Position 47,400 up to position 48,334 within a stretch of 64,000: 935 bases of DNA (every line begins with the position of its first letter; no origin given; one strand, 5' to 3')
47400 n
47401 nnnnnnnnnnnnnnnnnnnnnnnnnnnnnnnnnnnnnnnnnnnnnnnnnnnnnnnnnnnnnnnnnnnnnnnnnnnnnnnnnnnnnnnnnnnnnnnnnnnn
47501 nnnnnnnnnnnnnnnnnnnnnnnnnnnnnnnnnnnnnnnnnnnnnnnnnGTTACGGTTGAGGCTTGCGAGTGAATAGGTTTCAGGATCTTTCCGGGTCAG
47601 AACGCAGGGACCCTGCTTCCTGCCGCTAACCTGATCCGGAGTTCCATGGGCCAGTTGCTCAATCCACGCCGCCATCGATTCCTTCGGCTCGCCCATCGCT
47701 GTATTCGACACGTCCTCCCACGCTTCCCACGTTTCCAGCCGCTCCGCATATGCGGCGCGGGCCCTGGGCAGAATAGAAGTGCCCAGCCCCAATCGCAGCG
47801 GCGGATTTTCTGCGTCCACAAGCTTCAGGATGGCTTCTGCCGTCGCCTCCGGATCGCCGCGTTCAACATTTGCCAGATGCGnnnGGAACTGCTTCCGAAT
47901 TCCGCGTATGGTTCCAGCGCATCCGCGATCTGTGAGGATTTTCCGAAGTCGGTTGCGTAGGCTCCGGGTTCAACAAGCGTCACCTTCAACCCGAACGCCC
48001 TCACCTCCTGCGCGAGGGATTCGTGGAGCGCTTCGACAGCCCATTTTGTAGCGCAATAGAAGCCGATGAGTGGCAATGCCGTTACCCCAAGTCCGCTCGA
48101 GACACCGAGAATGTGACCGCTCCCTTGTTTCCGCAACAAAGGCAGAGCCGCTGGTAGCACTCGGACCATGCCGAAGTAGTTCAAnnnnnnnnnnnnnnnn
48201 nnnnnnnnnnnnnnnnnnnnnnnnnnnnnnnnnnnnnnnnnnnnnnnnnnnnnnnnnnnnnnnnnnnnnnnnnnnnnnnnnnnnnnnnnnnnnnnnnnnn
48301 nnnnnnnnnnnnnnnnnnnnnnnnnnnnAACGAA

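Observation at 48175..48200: Second junction: eIF2-alpha begins mid-exon directly against the SDR fragment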

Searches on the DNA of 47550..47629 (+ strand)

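Call 40: search_dna_similar(query=window:47550-47629:+, collection=phages, mode=distant, max_evalue=1, max_rows=5)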
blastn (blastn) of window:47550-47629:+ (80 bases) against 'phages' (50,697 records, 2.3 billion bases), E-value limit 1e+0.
Records with a match: 1; places in all: 1; records where one place covers at least 80% of the query: 0.
Best place of each record, by identity: 90-95% 1.
By first word of the organism name: Erwinia 1.
By host as written in the record: Erwinia sp. 1.
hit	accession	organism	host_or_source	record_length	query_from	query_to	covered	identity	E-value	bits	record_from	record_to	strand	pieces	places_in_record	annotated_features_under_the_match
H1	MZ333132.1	Erwinia phage Snitter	Erwinia sp.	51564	17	41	31%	92.0%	7e-1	37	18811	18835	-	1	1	putative exonuclease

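Call 41: search_dna_similar(query=window:47550-47629:+, collection=plasmids, mode=distant, max_evalue=1, max_rows=5)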
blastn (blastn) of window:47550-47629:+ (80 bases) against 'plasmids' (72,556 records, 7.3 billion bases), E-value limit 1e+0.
No match.

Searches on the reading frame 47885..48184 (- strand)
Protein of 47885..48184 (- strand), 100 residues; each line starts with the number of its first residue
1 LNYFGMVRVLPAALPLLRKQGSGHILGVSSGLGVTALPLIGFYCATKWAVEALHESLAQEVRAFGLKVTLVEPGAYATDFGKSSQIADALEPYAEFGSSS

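Call 11: search_protein_families(library=pfam, proteins=[window:47885-48184:-], max_evalue=0.01)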
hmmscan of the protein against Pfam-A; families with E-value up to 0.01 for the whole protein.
seq(100 aa): 2 families
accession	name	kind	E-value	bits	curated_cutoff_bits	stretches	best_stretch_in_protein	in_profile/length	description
PF00106.31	adh_short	-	1.8e-17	63.9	26.6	1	1-84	107-190/195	short chain dehydrogenase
PF13561.12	adh_short_C2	-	4.7e-11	43.2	27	1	2-89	104-189/236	Enoyl-(Acyl carrier protein) reductase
